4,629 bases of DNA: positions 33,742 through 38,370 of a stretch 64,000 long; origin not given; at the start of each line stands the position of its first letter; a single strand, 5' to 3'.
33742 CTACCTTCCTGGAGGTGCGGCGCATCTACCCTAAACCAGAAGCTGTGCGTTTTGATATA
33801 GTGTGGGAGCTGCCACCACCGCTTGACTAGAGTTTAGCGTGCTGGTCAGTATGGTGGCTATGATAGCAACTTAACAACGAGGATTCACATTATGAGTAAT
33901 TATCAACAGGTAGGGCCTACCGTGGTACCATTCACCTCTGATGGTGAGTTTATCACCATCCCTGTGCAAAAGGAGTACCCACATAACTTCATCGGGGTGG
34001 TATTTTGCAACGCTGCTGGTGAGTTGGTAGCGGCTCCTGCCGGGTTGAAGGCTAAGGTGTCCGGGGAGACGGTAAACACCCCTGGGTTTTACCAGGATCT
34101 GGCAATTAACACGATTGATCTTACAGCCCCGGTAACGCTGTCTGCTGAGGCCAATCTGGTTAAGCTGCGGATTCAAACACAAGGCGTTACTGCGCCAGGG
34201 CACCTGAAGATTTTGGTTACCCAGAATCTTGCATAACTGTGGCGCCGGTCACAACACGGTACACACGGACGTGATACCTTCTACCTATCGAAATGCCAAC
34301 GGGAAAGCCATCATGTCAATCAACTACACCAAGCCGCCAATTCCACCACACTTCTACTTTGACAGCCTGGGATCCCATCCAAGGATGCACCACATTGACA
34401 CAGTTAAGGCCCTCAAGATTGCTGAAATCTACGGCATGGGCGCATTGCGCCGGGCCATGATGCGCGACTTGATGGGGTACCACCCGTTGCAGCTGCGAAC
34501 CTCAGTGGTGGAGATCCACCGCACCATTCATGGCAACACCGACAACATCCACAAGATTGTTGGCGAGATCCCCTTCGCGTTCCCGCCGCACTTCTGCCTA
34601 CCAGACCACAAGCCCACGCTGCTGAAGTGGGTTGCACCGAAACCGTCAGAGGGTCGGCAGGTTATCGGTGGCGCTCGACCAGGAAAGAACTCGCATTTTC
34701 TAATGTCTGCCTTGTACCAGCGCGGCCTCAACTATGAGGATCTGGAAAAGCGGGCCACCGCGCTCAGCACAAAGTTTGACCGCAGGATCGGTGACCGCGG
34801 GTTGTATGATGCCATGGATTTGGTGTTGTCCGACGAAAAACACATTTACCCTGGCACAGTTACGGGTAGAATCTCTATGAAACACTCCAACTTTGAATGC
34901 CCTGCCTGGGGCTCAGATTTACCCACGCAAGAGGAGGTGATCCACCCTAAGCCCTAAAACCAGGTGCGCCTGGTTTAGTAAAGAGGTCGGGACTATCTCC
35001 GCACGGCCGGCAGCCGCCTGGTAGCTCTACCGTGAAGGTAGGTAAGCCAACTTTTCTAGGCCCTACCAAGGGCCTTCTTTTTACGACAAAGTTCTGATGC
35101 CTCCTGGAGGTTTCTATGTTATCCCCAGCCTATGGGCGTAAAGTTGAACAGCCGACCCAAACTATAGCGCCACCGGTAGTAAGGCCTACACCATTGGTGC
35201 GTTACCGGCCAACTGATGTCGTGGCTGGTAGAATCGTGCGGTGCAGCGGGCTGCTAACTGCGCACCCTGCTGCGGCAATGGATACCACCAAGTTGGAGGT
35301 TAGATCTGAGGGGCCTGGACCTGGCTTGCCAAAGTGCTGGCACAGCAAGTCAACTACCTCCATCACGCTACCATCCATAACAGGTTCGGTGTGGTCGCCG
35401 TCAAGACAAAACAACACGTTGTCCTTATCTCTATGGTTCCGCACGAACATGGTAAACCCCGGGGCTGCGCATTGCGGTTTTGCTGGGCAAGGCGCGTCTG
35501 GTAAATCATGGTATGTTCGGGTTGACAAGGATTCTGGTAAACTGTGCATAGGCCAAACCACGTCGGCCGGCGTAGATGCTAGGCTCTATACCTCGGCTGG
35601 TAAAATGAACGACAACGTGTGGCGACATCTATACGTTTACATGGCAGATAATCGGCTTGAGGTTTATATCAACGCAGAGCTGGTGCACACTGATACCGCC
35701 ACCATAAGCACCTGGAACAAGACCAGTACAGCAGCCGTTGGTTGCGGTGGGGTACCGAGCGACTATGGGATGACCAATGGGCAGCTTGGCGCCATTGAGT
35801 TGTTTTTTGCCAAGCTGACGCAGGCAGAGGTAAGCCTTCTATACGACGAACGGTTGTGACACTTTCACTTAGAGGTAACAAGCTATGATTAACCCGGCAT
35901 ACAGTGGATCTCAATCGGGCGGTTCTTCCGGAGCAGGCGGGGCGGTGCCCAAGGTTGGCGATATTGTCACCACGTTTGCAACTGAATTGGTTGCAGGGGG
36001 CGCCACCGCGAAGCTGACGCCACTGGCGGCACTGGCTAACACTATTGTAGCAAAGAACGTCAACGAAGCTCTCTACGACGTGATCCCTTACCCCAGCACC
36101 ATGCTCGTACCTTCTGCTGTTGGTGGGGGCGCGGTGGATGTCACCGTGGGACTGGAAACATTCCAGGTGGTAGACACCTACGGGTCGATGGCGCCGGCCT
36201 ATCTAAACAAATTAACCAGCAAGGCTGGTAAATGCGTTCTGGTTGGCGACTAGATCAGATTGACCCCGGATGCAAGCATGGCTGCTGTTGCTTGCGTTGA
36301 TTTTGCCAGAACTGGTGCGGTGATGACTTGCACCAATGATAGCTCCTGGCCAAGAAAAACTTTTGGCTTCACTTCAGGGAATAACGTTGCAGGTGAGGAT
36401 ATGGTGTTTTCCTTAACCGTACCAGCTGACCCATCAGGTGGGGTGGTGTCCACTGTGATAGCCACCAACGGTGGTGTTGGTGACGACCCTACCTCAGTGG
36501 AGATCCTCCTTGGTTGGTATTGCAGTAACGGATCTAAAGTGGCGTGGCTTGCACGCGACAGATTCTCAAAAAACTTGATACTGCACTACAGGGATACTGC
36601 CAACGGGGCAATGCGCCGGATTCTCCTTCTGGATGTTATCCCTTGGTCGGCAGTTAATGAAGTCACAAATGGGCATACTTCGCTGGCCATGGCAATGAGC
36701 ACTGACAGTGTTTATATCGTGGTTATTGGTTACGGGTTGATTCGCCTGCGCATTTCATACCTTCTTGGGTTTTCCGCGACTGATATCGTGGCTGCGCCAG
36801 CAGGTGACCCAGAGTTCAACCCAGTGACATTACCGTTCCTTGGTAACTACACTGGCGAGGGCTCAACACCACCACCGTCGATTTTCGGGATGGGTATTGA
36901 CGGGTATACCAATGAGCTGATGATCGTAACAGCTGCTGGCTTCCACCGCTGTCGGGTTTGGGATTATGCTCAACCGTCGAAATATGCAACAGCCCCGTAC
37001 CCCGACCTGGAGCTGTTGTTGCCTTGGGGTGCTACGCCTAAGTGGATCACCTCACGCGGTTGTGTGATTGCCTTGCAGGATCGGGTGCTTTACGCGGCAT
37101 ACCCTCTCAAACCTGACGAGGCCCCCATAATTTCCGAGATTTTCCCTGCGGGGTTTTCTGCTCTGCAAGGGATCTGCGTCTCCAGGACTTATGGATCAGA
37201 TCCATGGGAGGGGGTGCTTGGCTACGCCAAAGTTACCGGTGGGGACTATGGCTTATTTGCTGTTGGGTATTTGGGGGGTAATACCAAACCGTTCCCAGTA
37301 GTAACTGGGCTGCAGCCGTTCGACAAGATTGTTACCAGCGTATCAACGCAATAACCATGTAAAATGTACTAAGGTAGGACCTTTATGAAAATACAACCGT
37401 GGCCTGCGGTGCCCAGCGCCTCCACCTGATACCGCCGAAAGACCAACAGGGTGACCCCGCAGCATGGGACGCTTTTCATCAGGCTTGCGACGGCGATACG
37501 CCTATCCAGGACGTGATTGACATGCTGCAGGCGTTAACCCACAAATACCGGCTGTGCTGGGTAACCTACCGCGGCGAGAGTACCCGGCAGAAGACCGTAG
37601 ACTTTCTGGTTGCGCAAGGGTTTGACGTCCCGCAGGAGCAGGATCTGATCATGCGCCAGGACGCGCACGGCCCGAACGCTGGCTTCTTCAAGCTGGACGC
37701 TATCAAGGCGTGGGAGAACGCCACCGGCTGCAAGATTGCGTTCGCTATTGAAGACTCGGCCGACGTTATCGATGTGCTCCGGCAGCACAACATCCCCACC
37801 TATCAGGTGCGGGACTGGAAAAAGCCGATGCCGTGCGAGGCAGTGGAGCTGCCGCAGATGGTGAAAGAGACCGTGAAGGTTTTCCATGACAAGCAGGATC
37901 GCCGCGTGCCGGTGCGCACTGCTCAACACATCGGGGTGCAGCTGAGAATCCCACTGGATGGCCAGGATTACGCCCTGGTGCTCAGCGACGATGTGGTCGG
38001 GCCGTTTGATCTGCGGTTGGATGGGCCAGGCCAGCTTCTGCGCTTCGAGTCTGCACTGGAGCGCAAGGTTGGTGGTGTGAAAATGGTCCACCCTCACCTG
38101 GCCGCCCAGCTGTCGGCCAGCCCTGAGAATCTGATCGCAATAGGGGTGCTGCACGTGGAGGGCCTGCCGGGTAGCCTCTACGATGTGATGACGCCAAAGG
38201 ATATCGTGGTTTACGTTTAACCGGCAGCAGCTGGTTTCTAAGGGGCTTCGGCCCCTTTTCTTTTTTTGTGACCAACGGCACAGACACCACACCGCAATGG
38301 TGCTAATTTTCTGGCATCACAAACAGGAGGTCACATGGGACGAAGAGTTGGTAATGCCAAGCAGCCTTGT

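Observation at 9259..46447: Phage-wide promoter class: CRP-type dyad TGTGA-N6-TCACA fixed 28-29 nt upstream of a TAnnnT -10, with no -35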

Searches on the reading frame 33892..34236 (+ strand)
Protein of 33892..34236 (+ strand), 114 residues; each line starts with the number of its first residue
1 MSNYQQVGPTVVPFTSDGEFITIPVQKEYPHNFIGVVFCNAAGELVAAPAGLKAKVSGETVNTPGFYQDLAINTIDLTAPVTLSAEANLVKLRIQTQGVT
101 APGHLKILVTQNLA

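Call 22: search_protein_families(library=pfam, max_evalue=0.01, proteins=[window:33892-34236:+])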
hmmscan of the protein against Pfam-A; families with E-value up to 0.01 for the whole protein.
window:33892-34236:+ (114 aa): 1 family
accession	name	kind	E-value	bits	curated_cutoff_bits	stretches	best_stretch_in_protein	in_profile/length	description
PF23927.1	DUF7265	-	1e-09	39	24.6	1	18-113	14-108/109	Domain of unknown function (DUF7265)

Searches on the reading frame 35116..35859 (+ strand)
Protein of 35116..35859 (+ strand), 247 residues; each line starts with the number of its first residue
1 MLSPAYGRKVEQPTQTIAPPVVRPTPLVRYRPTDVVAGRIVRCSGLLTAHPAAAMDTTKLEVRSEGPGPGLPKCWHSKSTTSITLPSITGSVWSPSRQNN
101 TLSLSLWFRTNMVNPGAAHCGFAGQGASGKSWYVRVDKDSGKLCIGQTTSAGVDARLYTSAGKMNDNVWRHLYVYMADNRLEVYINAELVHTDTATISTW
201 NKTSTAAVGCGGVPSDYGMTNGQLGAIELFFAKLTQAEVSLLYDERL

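Call 25: search_protein_families(library=pfam, max_evalue=0.01, proteins=[window:35116-35859:+])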
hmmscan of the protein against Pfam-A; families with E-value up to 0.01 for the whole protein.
window:35116-35859:+ (247 aa): 2 families
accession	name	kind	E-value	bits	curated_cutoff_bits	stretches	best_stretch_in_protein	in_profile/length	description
PF13385.13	Laminin_G_3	-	5.3e-14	53.1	27.6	1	97-240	14-151/151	Concanavalin A-like lectin/glucanases superfamily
PF06439.18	3keto-disac_hyd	-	0.0042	17.6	26.8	1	158-204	116-162/187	3-keto-disaccharide hydrolase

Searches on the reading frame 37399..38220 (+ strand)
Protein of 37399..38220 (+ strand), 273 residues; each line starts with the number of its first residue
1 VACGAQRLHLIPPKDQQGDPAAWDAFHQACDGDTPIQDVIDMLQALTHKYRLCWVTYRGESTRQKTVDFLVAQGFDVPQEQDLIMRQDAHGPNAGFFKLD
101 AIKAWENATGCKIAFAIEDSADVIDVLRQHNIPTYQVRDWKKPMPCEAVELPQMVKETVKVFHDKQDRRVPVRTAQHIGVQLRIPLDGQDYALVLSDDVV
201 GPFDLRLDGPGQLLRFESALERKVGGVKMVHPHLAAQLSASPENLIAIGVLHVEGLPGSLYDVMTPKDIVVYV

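Call 25: search_protein_families(library=pfam, max_evalue=0.01, proteins=[window:37399-38220:+])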
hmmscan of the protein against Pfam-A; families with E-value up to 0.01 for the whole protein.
window:37399-38220:+ (273 aa): 2 families
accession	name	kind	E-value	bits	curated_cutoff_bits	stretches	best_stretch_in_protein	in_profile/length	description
PF25109.1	HAD_PNKP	-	0.0018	18.8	27.6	1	28-138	24-139/143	Polynucleotide kinase PNKP phosphatase domain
PF03767.20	Acid_phosphat_B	-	0.0098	15.8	27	0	19-119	106-204/230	HAD superfamily, subfamily IIIB (Acid phosphatase)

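Call 79: search_protein_families(library=pfam, max_evalue=1, proteins=[window:37399-38220:+])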
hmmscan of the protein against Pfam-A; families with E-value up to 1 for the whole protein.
window:37399-38220:+ (273 aa): 4 families
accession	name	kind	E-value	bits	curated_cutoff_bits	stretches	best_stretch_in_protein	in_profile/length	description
PF25109.1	HAD_PNKP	-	0.0018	18.8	27.6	1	28-138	24-139/143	Polynucleotide kinase PNKP phosphatase domain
PF03767.20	Acid_phosphat_B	-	0.0098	15.8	27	1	19-119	106-204/230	HAD superfamily, subfamily IIIB (Acid phosphatase)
PF13344.12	Hydrolase_6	-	0.011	16.2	27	1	31-81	11-62/101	Haloacid dehalogenase-like hydrolase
PF24694.1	LNS2_PITM1-3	-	0.15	12.5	27.7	1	48-134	36-117/124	PITM 1-3, LNS2 domain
